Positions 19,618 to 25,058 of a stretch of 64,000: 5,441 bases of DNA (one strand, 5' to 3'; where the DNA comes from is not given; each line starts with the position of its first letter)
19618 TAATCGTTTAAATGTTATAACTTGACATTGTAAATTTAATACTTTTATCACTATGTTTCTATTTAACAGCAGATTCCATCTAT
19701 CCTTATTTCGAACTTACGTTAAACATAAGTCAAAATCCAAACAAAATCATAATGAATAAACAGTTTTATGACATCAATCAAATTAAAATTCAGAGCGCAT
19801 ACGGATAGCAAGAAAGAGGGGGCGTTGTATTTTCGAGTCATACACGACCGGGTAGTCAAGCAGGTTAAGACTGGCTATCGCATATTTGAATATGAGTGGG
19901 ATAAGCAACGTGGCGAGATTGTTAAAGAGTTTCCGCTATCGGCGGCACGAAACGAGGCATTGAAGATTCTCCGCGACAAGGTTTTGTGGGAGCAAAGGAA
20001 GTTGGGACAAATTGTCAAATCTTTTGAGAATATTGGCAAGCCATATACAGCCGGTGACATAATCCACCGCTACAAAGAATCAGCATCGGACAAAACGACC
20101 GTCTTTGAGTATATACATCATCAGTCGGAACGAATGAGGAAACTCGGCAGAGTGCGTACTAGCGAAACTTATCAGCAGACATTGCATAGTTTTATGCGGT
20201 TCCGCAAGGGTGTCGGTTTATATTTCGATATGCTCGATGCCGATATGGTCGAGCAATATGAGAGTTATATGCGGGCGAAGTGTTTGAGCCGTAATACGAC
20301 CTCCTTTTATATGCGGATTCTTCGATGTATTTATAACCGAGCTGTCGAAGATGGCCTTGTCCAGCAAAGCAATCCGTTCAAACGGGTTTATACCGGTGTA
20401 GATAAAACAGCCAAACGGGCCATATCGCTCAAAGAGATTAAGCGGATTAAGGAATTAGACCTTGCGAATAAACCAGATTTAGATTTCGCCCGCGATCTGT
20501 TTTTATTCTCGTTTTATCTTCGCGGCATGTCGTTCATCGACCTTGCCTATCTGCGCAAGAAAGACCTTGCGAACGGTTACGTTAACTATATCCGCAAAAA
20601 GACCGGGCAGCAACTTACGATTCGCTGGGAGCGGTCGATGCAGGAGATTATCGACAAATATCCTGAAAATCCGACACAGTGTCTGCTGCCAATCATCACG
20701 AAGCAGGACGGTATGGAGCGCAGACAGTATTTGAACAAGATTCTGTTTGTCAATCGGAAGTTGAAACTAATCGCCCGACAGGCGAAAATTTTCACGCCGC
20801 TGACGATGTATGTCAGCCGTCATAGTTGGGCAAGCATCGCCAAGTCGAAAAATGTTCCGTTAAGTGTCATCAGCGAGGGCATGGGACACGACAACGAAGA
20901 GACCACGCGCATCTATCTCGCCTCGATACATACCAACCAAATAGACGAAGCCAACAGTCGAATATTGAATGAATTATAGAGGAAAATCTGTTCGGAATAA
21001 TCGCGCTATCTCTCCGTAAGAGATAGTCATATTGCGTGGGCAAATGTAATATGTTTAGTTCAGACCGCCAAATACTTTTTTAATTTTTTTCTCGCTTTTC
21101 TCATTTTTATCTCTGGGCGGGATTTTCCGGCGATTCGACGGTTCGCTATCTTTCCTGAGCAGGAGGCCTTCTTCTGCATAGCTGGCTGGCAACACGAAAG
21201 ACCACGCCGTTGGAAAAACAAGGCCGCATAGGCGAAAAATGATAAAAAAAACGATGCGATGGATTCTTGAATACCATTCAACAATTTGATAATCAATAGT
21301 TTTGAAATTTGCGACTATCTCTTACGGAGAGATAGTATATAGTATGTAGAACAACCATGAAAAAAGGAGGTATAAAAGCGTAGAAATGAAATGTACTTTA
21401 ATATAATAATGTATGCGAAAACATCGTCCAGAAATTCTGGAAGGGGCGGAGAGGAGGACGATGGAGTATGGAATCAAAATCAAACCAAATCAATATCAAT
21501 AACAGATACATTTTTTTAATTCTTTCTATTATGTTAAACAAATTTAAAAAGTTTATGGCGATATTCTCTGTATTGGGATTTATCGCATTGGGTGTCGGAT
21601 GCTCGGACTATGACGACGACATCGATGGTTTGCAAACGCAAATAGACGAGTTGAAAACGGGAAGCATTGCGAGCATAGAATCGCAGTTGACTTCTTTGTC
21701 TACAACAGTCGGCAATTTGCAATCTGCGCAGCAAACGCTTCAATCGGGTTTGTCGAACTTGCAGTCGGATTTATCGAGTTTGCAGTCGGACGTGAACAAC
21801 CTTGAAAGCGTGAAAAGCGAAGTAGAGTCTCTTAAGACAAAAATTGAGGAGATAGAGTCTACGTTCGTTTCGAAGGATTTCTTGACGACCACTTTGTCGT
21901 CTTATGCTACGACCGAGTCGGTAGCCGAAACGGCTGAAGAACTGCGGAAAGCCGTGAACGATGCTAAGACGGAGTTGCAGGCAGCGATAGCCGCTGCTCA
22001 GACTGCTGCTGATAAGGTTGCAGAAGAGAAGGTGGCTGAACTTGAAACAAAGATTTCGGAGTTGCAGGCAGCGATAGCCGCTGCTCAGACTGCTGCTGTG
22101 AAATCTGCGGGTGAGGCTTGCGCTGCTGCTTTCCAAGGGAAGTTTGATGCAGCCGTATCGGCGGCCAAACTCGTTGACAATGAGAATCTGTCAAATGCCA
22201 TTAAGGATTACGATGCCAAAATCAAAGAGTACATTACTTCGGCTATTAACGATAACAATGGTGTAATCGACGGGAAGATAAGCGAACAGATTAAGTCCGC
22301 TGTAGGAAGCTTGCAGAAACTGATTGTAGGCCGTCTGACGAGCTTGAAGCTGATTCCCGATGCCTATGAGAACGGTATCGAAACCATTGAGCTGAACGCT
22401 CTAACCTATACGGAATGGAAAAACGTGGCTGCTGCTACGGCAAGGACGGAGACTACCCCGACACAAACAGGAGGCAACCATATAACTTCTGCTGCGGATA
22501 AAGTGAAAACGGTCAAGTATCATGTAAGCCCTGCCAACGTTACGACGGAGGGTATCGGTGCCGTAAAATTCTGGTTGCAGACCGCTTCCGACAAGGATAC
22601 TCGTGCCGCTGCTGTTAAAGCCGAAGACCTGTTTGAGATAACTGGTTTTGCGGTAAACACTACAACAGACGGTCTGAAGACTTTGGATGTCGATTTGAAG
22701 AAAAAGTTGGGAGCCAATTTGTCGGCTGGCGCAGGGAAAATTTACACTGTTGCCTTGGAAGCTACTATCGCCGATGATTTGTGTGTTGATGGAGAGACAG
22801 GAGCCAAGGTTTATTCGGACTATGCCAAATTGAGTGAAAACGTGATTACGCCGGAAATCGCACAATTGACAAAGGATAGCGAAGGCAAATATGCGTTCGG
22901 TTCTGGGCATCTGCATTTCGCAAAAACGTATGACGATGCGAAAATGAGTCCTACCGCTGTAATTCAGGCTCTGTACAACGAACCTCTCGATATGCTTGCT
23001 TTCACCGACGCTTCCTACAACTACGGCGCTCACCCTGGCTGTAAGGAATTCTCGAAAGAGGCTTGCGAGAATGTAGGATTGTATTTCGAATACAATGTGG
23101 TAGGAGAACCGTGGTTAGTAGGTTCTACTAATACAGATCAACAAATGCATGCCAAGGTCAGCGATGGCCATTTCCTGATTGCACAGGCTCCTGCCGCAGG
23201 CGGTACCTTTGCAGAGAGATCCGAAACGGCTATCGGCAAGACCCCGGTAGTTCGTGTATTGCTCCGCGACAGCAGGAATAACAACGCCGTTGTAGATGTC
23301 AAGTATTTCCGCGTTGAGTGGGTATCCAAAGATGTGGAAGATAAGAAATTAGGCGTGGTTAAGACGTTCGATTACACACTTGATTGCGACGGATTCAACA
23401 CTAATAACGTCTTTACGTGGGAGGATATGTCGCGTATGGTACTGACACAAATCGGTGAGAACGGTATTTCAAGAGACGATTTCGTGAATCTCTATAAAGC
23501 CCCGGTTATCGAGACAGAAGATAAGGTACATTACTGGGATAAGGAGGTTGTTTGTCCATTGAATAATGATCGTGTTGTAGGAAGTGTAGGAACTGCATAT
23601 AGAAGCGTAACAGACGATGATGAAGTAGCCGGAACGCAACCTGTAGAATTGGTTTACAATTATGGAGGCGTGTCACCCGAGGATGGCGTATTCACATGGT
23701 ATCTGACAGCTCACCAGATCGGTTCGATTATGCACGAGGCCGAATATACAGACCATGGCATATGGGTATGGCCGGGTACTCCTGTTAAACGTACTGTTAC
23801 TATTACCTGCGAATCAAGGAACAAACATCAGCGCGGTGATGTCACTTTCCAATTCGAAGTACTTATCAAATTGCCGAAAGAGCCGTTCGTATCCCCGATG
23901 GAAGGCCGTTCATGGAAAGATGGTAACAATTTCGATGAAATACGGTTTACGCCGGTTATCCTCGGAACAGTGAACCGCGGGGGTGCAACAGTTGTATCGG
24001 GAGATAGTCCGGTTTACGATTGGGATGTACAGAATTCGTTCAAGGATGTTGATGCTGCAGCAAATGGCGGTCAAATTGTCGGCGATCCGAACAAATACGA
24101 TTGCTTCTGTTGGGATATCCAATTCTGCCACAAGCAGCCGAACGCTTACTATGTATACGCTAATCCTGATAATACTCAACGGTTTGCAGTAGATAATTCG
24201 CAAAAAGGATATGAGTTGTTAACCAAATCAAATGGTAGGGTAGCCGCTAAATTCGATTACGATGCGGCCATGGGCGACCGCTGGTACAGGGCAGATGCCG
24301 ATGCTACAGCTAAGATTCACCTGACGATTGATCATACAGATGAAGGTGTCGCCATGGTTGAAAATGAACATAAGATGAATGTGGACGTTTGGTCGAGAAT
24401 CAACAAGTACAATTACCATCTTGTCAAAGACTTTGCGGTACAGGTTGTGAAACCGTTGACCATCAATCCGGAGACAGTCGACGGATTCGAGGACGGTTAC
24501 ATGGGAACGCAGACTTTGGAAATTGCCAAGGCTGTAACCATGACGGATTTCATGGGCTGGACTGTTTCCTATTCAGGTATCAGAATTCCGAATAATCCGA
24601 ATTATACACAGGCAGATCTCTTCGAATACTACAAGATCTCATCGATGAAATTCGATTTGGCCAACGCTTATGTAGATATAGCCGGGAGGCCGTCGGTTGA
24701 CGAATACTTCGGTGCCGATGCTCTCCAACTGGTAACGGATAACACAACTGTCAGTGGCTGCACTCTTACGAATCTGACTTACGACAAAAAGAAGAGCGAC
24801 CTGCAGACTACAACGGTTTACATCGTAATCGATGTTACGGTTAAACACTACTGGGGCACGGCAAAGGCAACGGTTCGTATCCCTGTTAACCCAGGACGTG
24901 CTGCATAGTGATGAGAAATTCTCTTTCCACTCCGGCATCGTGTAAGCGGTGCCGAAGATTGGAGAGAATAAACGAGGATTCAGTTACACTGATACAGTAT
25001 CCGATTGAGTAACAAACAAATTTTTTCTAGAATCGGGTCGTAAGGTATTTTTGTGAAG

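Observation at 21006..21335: Recombination sites are nested palindromes with an asymmetric 5-nt core (lox/FRT-like geometry)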

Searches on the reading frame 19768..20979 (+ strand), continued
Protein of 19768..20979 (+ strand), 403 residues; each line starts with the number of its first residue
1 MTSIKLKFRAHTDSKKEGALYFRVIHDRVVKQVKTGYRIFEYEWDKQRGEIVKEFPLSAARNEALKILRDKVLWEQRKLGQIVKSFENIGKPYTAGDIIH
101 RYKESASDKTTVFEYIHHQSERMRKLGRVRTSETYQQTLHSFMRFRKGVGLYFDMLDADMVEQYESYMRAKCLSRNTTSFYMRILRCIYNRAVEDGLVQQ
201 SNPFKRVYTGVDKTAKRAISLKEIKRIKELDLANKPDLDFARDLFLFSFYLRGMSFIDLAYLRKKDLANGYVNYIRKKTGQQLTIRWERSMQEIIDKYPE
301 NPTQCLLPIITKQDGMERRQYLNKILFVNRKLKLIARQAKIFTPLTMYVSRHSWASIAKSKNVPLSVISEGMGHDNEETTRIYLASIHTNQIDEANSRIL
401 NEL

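Call 46: find_encoding_contigs(protein=P0001, flank=2500, max_places=10)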
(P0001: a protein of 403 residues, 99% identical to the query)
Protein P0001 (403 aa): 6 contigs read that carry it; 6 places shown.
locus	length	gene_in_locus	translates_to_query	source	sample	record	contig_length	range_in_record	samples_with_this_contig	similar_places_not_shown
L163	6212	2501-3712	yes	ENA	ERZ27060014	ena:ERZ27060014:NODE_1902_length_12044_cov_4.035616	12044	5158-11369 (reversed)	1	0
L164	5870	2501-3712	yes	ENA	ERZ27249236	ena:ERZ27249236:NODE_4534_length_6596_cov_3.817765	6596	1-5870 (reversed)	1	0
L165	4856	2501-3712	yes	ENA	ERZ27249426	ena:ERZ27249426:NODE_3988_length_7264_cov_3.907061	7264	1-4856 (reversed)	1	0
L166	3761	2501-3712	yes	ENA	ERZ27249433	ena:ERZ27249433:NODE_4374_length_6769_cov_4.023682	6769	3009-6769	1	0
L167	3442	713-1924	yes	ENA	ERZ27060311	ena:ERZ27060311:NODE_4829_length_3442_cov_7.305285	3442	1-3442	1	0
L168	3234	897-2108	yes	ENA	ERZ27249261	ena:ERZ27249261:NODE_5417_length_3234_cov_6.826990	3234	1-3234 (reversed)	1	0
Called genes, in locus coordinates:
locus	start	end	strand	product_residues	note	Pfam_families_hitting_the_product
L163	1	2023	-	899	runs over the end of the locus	?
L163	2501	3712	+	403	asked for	PF13102:Phage_int_SAM_5, PF00589:Phage_integrase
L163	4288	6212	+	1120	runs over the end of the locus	-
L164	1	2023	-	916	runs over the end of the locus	?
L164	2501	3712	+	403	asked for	PF13102:Phage_int_SAM_5, PF00589:Phage_integrase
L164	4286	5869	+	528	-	?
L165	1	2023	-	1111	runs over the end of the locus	PF11028:TMEM260_N, PF28497:DUF8416, PF28495:TMEM260_2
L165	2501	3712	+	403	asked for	PF13102:Phage_int_SAM_5, PF00589:Phage_integrase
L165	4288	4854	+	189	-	?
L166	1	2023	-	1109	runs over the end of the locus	PF11028:TMEM260_N, PF28497:DUF8416, PF28495:TMEM260_2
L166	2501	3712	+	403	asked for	PF13102:Phage_int_SAM_5, PF00589:Phage_integrase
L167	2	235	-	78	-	?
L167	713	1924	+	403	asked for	PF13102:Phage_int_SAM_5, PF00589:Phage_integrase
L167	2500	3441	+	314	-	?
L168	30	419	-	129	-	PF11028:TMEM260_N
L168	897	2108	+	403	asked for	PF13102:Phage_int_SAM_5, PF00589:Phage_integrase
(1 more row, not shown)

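Call 47: find_encoding_contigs(protein=P0002, flank=2500, max_places=10)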
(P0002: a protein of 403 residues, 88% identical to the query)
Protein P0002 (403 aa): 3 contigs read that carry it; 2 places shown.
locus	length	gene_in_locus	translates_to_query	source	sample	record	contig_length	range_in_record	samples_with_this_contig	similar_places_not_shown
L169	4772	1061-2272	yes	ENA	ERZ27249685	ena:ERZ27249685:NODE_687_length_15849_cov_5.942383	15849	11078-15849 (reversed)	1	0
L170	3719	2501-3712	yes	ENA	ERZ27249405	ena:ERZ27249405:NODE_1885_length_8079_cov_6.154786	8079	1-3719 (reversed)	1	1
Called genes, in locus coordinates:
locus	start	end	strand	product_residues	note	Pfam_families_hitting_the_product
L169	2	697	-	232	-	?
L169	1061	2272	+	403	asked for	PF13102:Phage_int_SAM_5, PF00589:Phage_integrase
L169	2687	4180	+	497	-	PF04326:SLFN_AlbA_2, PF13749:HATPase_c_4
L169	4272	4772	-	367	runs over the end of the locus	PF12679:ABC2_membrane_2, PF12698:ABC2_membrane_3, PF01061:ABC2_membrane, PF12730:ABC2_membrane_4 (weak)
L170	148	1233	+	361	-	PF05448:AXE1 (faint), PF12740:PETase (weak), PF02129:Peptidase_S15, PF01738:DLH (weak), PF00326:Peptidase_S9 (faint), PF12146:Hydrolase_4 (faint)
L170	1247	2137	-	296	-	PF14302:DUF4377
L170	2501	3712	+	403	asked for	PF13102:Phage_int_SAM_5, PF00589:Phage_integrase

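Call 77: predict_structure(alignment_id=A1)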
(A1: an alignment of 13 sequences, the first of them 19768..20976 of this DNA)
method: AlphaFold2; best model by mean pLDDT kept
length: 403 residues; sequences in the alignment: 13
mean_pLDDT: 71.4   pTM: 0.40
mean pLDDT of the five models: 71.4, 67.6, 66.5, 63.3, 57.0
residues with pLDDT >= 90: 38; 70-90: 186; 50-70: 141; < 50: 38
segments of 3 or more residues with pLDDT < 50: 174-178, 201-218, 347-352, 369-375
pLDDT, mean of each block of 10 residues (from residue 1): 91 81 92 90 89 77 82 82 84 90 67 87 85 84 81 75 74 51 71 62 42 43 70 73 70 60 68 63 66 72 59 60 75 73 54 57 57 52 66 79 81
secondary structure, 60 per line:
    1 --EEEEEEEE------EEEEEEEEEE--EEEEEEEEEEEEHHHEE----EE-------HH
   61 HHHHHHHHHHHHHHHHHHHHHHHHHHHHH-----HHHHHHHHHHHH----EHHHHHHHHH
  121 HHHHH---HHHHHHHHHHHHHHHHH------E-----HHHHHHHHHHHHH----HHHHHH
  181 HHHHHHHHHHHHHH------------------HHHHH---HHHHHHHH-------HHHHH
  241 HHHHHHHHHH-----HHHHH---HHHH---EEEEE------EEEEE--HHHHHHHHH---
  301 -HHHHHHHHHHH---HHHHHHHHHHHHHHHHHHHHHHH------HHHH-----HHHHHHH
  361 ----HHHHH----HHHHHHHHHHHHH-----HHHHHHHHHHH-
elements in order: E3-10 E17-26 E29-40 H59-89 H95-106 H112-125 H129-145 H158-170 H175-194 H213-217 H221-228 H236-250 H256-260 H264-267 E271-275 E282-286 H289-297 H302-312 H316-338 H345-348 H354-360 H365-369 H374-386 H392-402

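Call 79: fold_search(model_id=the predicted structure, library=pdb)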
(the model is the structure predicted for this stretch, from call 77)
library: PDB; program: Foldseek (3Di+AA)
matches with E <= 10: 170; with E <= 0.001: 0
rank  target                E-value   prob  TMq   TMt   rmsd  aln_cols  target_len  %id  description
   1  6emy_B                7.7e-03  1.00  0.20  0.24  16.6       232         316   15  Structure of the Tn1549 transposon Integrase (aa 82-397, Y379F) in complex with transposon right end DNA (released 2018-04-04)
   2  6emz_A                9.3e-03  0.99  0.19  0.24  15.8       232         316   14  Structure of the Tn1549 transposon Integrase (aa 82-397, R225K) in complex with circular intermediate DNA (CI5-DNA) (released 2018-04-04)
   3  5j0n_G                2.4e-02  0.85  0.18  0.21  19.6       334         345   11  Lambda excision HJ intermediate (released 2017-02-08)
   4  5j0n_E                3.2e-02  0.98  0.20  0.28  17.2       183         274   14  Lambda excision HJ intermediate (released 2017-02-08)
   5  6emy_A                3.3e-02  0.98  0.19  0.24  16.0       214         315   15  Structure of the Tn1549 transposon Integrase (aa 82-397, Y379F) in complex with transposon right end DNA (released 2018-04-04)
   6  1z1g_A                3.9e-02  0.84  0.19  0.22  18.9       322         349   11  Crystal structure of a lambda integrase tetramer bound to a Holliday junction (released 2005-06-28)
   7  1z1g_B                7.5e-02  0.63  0.22  0.26  21.2       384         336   11  Crystal structure of a lambda integrase tetramer bound to a Holliday junction (released 2005-06-28)
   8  1pvq_B                2.1e-01  0.30  0.17  0.21  21.4       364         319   11  BASIS FOR A SWITCH IN SUBSTRATE SPECIFICITY: CRYSTAL STRUCTURE OF SELECTED VARIANT OF CRE SITE-SPECIFIC RECOMBINASE, L (released 2004-02-17)
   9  7tcd                  2.1e-01  0.15  0.11  0.11  19.9       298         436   10  LOV2-DARPIN fusion: D13 (released 2023-07-05)
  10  5hxy_D                2.2e-01  0.44  0.19  0.26  22.7       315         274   13  Crystal structure of XerA recombinase (released 2017-02-01)
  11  5hxy_A                2.5e-01  0.72  0.18  0.25  21.1       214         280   13  Crystal structure of XerA recombinase (released 2017-02-01)
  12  5hxy_F                3.0e-01  0.72  0.18  0.25  20.3       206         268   16  Crystal structure of XerA recombinase (released 2017-02-01)
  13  1drg_A                3.3e-01  0.44  0.15  0.19  14.5       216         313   12  CRYSTAL STRUCTURE OF TRIMERIC CRE RECOMBINASE-LOX COMPLEX (released 2001-10-19)
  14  1kbu_B                9.7e-01  0.30  0.17  0.21  15.3       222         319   14  CRE RECOMBINASE BOUND TO A LOXP HOLLIDAY JUNCTION (released 2002-06-07)
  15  4ok0_A                1.2e+00  0.07  0.10  0.15  16.9       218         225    9  Crystal structure of putative nucleotidyltransferase from H. pylori (released 2014-04-09)
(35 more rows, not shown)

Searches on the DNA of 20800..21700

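Call 65: search_rna_families(source=window, start=20800, end=21700, threshold=evalue, max_evalue=1)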
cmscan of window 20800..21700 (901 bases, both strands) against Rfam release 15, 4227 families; matches with E-value up to 1: 1.
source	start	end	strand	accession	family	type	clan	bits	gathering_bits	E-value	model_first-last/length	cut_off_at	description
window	20885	20919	-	RF01905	HOTAIR_2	Gene; lncRNA;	-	15.5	60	0.54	1-69/69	no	HOTAIR conserved region 2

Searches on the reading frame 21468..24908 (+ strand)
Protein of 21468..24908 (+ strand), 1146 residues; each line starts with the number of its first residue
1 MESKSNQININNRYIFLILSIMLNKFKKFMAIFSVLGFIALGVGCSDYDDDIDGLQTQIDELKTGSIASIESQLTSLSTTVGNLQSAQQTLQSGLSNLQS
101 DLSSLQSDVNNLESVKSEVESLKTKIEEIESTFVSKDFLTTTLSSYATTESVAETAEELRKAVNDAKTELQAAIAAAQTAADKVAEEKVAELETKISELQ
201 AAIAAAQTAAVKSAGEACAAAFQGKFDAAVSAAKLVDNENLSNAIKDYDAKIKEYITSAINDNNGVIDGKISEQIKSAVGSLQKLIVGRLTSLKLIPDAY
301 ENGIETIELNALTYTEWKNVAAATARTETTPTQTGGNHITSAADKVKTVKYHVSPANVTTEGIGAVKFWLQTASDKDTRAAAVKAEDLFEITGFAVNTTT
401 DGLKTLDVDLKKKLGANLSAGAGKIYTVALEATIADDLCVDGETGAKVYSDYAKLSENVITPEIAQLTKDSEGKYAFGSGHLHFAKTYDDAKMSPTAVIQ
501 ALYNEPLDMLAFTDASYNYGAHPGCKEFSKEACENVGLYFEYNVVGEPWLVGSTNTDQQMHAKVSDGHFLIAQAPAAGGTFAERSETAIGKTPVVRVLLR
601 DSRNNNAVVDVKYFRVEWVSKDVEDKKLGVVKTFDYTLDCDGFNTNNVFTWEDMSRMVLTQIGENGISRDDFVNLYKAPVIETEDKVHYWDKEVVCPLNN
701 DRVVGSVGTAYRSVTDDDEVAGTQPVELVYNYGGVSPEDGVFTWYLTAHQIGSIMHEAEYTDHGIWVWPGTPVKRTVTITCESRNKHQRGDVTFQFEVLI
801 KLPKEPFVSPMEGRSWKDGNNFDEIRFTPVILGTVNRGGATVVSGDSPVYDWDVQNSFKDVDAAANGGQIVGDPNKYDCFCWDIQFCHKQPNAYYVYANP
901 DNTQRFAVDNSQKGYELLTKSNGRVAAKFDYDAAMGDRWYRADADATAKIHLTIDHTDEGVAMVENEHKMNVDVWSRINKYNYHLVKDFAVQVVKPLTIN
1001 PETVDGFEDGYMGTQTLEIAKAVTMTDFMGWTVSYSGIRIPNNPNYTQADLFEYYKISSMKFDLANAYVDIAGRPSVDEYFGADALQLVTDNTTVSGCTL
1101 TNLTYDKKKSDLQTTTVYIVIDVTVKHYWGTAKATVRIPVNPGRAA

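Call 5: search_protein_families(library=pfam, proteins=[window:21468-24908:+], max_evalue=0.01)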
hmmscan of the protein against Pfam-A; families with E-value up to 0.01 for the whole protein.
window:21468-24908:+ (1146 aa): 11 families
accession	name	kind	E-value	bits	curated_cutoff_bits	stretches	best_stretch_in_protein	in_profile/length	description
PF07889.17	DUF1664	-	0.00028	21.4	34.6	1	51-131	49-122/124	Protein of unknown function (DUF1664)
PF04513.17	Baculo_PEP_C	-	0.00028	21.4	38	1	6-115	5-107/140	Baculovirus polyhedron envelope protein, PEP, C terminus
PF23991.1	DUF7310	-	0.001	19.9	40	0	47-89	27-68/83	Coiled-coil region of unknown function (DUF7310)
PF13851.11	GAS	-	0.0012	18.7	32.3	1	57-209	26-175/200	Growth-arrest specific micro-tubule binding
PF05377.16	FlaC_arch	-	0.0014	19.4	27.8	0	97-133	4-37/55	Flagella accessory protein C (FlaC)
PF08385.17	DHC_N1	-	0.0016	17.6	28.3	1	21-206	258-438/562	Dynein heavy chain, N-terminal region 1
PF24611.2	Spectrin_Anc-1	-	0.0018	19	33.2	1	47-133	22-103/115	Nuclear anchorage protein 1, spectrin-like repeat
PF05531.17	NPV_P10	-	0.004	18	29.8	0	47-96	15-66/75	Nucleopolyhedrovirus P10 protein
PF04108.17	ATG17_like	-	0.0043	17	43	1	69-213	32-156/355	Autophagy protein ATG17-like domain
PF10779.14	XhlA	-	0.0087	16.6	34.7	0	67-108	6-47/67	Haemolysin XhlA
PF06810.17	Phage_scaffold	-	0.0099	16.3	35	0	84-133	32-79/170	Phage capsid assembly scaffolding protein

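Call 41: search_protein_families(library=ncbifam, proteins=[window:21531-24908:+], max_evalue=0.001)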
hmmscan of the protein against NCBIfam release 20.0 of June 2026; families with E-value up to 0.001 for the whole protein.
window:21531-24908:+ (1125 aa): 11 families
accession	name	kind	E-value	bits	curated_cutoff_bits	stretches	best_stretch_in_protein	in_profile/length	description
NF003034.1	PRK03918.1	equivalog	7.6e-09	34.1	700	1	31-196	275-437/878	DNA double-strand break repair ATPase Rad50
NF045487.1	ASRP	equivalog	1.9e-06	26.8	300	1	59-187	119-239/593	archaea-specific SMC-related protein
NF045780.1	TrlF_fam_ATP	equivalog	2.2e-05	23.4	350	1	41-278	467-719/944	TrlF family AAA-like ATPase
TIGR02169.1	SMC_prok_A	equivalog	0.00012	20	729.4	1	31-233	740-943/1165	chromosome segregation protein SMC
NF041035.1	Rad50_Halo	equivalog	0.00019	20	1000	1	29-190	251-408/883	DNA double-strand break repair ATPase Rad50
NF043058.1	T4SS_LegC2C7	subfamily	0.00024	20.2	350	1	45-191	116-256/348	LegC2/C7 family Dot/Icm T4SS effector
NF047516.1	LA_3659_fam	equivalog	0.00058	19.5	36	1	34-178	73-212/221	LA_3659 family protein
NF047514.1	SpiroCoCo_N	equivalog_domain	0.00058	19.5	75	1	34-178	73-212/221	SpiroCoCo family coiled-coil protein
TIGR02168.1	SMC_prok_B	equivalog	0.00066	17.5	567.35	1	27-192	761-929/1181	chromosome segregation protein SMC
TIGR04211.1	SH3_and_anchor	equivalog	0.00076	19.1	65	1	31-110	68-146/198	TIGR04211 family SH3 domain-containing protein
NF041751.2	sbcc_Staph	equivalog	0.00082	17.4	920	0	28-192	297-457/1007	exonuclease subunit SbcC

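Call 70: search_solved_structures(query=window:21531-24905:+, max_evalue=0.01)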
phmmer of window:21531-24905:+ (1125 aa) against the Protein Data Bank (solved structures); distinct sequences matched with E-value up to 0.01: 0.
